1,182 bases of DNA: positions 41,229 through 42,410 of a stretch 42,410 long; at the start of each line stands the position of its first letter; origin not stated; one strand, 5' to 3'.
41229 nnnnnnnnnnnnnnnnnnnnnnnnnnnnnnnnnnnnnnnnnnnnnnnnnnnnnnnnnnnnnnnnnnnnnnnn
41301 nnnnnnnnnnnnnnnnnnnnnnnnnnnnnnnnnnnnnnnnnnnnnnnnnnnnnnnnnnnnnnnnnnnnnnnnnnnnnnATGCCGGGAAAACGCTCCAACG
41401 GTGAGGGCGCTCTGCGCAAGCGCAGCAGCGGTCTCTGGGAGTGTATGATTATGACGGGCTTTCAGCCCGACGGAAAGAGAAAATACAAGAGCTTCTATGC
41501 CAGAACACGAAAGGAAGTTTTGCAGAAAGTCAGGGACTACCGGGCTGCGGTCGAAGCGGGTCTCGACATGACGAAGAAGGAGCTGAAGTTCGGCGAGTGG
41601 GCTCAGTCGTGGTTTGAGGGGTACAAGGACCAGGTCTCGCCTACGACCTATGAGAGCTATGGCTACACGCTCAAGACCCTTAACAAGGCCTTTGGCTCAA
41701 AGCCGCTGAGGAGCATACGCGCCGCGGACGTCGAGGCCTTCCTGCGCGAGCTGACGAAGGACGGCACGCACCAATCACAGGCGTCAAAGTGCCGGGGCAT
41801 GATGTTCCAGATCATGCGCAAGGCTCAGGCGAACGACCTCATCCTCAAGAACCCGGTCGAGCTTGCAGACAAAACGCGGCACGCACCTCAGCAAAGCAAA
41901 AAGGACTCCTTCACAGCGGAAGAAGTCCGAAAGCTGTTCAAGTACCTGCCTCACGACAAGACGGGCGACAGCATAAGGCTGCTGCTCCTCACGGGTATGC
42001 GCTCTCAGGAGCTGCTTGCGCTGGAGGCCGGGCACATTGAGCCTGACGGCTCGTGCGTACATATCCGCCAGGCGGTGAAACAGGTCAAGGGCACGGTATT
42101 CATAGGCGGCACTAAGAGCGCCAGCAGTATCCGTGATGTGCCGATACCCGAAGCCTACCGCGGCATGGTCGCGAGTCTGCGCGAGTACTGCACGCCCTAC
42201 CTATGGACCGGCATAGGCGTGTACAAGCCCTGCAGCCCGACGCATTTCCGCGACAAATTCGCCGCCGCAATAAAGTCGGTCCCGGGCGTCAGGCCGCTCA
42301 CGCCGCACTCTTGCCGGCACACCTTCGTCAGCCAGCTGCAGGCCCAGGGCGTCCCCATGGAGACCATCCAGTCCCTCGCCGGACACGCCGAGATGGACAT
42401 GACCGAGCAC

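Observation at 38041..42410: Compact integrase-repressor-Rep-iteron element with phage-satellite (PICI-like) architecture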

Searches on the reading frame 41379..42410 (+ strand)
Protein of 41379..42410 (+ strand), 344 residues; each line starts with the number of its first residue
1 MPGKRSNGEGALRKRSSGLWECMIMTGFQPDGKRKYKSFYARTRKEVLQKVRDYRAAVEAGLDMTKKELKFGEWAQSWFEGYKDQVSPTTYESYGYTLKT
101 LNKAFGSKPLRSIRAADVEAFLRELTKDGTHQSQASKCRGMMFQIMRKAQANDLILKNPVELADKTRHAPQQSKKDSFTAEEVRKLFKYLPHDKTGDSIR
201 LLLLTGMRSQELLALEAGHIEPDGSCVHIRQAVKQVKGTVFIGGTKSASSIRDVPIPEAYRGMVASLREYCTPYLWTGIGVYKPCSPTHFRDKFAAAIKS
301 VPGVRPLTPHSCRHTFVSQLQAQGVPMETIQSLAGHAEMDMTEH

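Call 7: search_protein_families(library=pfam, proteins=[window:41379-42410:+], max_evalue=0.01)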
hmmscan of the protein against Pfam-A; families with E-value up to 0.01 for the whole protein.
window:41379-42410:+ (344 aa): 6 families
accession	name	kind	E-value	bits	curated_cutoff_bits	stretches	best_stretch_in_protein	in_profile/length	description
PF00589.27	Phage_integrase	-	9.1e-15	55.3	27.1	1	178-343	3-163/172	Phage integrase family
PF22022.2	Phage_int_M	-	1.5e-10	41.6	27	1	71-161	1-91/96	Phage integrase central domain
PF14659.12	Phage_int_SAM_3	-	4.2e-10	40.1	22.6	1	71-125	2-57/58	Phage integrase, N-terminal SAM-like domain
PF02899.23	Phage_int_SAM_1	-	3.7e-05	24.4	22.3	1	84-135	12-63/83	Phage integrase, N-terminal SAM-like domain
PF13495.12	Phage_int_SAM_4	-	0.00012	22.8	27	1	85-138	13-67/85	Phage integrase, N-terminal SAM-like domain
PF13102.12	Phage_int_SAM_5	-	0.0053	17.5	22.3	0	71-161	2-94/98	Phage integrase SAM-like domain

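Call 8: search_protein_families(library=phrogs, proteins=[window:41379-42410:+], max_evalue=0.01)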
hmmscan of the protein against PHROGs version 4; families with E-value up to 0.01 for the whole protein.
window:41379-42410:+ (344 aa): 8 families
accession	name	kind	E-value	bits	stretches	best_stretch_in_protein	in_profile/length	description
phrog_1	-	integration and excision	1.1e-61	210.9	1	13-343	117-429/611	integrase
phrog_216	-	integration and excision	1.6e-22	80.9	1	136-343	16-219/301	integrase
phrog_23271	-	unknown function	1.4e-09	38.7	1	307-343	9-45/67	-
phrog_7244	-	integration and excision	3.2e-09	37.4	1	83-232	88-233/263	integrase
phrog_26960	-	unknown function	7.4e-09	37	1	10-134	9-135/146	-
phrog_7685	-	integration and excision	6.7e-07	30.1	1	242-342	119-216/240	integrase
phrog_16880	-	DNA, RNA and nucleotide metabolism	0.00019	22.4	1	3-62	90-150/162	endonuclease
phrog_34557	-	integration and excision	0.0049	17.6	0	307-343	125-161/183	integrase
